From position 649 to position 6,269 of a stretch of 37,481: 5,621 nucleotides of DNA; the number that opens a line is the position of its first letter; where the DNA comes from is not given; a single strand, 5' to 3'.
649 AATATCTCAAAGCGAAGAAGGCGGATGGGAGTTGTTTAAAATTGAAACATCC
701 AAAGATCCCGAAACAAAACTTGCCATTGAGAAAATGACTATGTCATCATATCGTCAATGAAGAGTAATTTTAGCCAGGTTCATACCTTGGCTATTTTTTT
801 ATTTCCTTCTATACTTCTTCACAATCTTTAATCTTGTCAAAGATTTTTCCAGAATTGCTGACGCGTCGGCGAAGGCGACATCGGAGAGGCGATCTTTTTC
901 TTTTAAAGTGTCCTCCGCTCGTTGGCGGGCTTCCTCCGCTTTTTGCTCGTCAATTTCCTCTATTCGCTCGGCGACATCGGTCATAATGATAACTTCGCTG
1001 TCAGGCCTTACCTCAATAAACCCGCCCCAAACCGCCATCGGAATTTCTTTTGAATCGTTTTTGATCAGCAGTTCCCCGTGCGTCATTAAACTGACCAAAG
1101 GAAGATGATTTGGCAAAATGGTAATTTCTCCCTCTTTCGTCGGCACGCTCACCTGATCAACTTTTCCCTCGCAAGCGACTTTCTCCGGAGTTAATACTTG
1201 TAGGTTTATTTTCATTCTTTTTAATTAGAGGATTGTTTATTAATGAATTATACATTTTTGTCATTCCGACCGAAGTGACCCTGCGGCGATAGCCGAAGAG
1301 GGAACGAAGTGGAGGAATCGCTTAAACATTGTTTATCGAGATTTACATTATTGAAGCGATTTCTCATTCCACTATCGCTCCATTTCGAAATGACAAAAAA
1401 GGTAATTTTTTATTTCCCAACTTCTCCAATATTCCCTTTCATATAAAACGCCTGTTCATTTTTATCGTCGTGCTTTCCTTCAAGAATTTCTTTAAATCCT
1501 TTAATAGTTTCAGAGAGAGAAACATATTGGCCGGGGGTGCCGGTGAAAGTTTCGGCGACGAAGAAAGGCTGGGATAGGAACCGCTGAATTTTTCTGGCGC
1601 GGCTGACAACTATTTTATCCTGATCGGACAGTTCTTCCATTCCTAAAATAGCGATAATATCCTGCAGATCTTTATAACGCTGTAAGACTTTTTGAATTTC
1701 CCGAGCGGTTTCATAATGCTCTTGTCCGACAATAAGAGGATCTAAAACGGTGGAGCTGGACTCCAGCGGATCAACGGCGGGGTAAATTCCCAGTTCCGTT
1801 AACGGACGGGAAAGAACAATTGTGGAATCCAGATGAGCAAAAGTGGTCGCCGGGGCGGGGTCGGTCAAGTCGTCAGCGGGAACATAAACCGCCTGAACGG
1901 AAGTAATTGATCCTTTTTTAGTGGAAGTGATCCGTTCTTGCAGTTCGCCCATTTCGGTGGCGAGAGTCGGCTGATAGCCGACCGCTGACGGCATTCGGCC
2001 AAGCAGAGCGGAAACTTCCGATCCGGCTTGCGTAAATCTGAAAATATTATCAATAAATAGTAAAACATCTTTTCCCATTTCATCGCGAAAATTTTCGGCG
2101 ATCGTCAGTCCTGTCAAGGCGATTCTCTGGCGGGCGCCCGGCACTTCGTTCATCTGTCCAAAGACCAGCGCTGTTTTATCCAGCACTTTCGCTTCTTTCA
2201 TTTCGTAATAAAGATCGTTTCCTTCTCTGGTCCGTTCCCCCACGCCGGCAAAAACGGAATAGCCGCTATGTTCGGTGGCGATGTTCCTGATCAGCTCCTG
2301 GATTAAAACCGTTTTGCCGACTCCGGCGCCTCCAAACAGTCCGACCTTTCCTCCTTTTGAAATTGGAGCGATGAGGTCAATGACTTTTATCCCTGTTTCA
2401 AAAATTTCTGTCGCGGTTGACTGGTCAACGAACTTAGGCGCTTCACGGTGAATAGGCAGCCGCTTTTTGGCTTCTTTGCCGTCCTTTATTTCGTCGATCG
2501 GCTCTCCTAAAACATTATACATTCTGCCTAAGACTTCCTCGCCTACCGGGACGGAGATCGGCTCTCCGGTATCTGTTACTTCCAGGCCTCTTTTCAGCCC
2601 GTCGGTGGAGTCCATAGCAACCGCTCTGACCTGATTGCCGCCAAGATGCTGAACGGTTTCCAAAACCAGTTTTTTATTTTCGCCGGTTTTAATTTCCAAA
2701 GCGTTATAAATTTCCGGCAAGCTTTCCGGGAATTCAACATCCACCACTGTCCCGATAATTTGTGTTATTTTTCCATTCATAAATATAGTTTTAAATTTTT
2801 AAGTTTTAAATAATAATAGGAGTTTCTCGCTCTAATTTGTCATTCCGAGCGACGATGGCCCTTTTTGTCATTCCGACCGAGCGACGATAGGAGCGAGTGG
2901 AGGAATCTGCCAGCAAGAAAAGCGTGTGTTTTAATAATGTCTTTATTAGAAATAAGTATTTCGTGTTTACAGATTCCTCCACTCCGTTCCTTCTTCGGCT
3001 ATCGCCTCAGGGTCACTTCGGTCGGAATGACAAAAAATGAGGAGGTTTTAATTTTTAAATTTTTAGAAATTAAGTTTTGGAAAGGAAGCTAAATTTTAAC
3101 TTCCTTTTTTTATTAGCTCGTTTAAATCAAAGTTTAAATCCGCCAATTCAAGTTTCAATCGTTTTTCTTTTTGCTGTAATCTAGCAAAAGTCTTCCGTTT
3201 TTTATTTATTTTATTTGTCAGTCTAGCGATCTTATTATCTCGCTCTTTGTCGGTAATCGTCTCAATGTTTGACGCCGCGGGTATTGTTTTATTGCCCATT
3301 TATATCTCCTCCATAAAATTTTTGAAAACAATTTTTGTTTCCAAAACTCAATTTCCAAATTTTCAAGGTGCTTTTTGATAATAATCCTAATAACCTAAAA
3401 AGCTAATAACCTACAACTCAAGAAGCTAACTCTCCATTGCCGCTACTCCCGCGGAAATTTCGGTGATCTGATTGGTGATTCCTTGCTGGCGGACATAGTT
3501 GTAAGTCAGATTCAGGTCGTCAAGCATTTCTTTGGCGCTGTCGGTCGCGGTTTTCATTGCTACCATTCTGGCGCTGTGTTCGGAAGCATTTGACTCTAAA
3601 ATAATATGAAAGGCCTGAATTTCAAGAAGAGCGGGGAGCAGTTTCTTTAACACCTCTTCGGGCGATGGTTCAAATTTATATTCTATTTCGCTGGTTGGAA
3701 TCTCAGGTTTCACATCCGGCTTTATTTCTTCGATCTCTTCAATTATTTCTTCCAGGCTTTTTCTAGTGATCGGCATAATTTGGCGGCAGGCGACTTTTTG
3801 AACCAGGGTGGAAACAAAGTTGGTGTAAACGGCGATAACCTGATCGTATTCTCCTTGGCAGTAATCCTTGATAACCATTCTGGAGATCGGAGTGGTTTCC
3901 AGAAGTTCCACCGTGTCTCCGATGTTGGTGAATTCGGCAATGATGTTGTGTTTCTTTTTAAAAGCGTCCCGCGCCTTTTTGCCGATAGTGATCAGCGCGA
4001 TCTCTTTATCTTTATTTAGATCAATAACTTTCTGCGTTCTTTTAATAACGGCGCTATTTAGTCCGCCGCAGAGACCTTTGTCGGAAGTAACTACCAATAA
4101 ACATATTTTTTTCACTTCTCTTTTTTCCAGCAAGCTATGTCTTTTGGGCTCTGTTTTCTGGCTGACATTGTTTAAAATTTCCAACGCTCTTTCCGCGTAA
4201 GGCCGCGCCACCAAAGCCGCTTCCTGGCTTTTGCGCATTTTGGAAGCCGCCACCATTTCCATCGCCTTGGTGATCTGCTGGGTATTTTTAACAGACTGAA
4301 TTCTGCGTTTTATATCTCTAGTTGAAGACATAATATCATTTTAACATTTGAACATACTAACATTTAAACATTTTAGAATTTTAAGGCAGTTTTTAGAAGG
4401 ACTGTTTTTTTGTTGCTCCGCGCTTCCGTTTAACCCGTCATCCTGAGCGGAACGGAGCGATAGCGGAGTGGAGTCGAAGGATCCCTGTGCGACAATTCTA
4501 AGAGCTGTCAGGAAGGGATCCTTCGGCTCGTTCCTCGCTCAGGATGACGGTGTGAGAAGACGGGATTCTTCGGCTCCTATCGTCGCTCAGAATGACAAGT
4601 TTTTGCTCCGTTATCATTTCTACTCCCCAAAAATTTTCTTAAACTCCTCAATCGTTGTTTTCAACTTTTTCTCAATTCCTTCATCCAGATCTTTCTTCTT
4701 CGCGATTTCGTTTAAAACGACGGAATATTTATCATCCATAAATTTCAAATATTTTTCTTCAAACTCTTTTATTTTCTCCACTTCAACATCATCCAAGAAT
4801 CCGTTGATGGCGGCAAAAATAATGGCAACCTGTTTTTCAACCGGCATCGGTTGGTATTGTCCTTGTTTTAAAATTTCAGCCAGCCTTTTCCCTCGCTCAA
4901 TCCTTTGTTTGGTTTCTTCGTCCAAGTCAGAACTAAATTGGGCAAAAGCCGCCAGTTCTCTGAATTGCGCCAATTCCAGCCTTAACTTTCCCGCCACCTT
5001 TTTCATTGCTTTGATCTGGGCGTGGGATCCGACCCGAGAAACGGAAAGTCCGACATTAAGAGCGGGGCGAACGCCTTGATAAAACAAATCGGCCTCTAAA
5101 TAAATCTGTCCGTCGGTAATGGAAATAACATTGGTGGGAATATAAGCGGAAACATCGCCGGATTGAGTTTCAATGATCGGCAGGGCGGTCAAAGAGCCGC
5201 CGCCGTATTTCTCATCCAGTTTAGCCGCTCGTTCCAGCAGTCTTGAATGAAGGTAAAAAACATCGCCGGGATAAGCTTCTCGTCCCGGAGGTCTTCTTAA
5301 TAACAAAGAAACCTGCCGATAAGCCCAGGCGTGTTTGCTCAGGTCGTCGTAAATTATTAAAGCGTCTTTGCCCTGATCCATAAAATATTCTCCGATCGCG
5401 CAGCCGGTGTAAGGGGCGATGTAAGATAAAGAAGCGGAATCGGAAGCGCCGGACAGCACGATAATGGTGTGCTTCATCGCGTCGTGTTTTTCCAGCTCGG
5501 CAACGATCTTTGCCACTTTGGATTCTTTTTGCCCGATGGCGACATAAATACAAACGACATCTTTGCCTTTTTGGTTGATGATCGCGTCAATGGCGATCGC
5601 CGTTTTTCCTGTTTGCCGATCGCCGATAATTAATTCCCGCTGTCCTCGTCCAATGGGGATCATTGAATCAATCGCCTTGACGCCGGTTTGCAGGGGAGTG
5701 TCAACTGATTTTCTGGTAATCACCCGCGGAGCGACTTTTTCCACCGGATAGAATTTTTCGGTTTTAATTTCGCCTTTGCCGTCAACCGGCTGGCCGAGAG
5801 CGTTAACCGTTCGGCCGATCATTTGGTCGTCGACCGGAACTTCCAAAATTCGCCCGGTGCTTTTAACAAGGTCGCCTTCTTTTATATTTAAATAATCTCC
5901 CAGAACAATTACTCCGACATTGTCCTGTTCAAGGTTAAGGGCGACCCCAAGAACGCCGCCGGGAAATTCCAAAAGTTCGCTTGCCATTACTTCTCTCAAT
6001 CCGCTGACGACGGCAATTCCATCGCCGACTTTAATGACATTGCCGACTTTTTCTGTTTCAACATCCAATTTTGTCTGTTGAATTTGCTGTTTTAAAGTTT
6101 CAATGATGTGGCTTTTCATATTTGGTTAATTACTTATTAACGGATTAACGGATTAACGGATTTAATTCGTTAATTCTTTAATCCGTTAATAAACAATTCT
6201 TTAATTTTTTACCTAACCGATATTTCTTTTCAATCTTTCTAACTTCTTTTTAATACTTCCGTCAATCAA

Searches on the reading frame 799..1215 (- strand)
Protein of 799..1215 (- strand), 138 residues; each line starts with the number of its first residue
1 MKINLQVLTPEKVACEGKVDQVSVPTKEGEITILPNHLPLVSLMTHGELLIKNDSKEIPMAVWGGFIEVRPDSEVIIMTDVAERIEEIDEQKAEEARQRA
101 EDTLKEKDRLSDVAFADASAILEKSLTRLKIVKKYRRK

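Call 112: search_protein_families(library=pfam, proteins=[window:799-1215:-], max_evalue=0.0001)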
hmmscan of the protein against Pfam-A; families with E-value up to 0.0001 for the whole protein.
window:799-1215:- (138 aa): 2 families
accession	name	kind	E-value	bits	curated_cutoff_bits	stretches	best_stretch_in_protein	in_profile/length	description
PF02823.21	ATP-synt_DE_N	-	2.8e-22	78.9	27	1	4-82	2-80/80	ATP synthase, Delta/Epsilon chain, beta-sandwich domain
PF00401.25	ATP-synt_DE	-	1.4e-07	32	24.6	1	86-132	1-46/47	ATP synthase, Delta/Epsilon chain, long alpha-helix domain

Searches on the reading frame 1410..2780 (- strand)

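Call 112: search_protein_families(library=pfam, proteins=[window:1410-2780:-], max_evalue=0.0001)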
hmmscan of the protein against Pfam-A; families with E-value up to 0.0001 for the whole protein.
window:1410-2780:- (456 aa): 3 families
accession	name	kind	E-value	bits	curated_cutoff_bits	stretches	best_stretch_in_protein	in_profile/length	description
PF00006.31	ATP-synt_ab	-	2.2e-74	250.2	29.5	1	130-343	1-213/213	ATP synthase alpha/beta family, nucleotide-binding domain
PF02874.29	ATP-synt_ab_N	-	4.1e-23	82.1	20.9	1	5-72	1-69/69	ATP synthase alpha/beta family, beta-barrel domain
PF22919.1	ATP-synt_VA_C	-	1e-18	67.7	24.7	1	351-436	8-96/101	C-terminal domain of V and A type ATP synthase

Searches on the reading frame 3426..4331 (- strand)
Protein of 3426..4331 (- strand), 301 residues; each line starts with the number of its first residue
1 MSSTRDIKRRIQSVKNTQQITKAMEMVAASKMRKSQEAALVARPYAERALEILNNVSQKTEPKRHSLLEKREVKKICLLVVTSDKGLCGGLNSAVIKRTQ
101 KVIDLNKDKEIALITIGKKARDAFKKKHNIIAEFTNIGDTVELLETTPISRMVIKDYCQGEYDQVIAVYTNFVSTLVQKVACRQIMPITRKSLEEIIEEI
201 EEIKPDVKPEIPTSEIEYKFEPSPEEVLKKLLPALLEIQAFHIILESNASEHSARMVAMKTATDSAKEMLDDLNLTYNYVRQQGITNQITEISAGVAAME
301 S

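Call 112: search_protein_families(library=pfam, proteins=[window:3426-4331:-], max_evalue=0.0001)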
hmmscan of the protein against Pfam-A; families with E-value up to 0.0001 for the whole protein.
window:3426-4331:- (301 aa): 1 family
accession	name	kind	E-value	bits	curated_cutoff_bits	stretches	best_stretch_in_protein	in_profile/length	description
PF00231.24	ATP-synt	-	5.4e-92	309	39.9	1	3-299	1-285/285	ATP synthase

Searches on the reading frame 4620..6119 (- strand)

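Call 112: search_protein_families(library=pfam, proteins=[window:4620-6119:-], max_evalue=0.0001)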
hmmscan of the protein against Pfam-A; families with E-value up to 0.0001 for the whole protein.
window:4620-6119:- (499 aa): 3 families
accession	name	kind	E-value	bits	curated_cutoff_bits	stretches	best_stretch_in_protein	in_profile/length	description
PF00006.31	ATP-synt_ab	-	4.6e-84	281.7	29.5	1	146-361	1-213/213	ATP synthase alpha/beta family, nucleotide-binding domain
PF00306.32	ATP-synt_ab_C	-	8.7e-51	172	27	1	368-493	1-126/126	ATP synthase alpha/beta chain, C terminal domain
PF02874.29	ATP-synt_ab_N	-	1.3e-17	64.5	20.9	1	22-89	2-69/69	ATP synthase alpha/beta family, beta-barrel domain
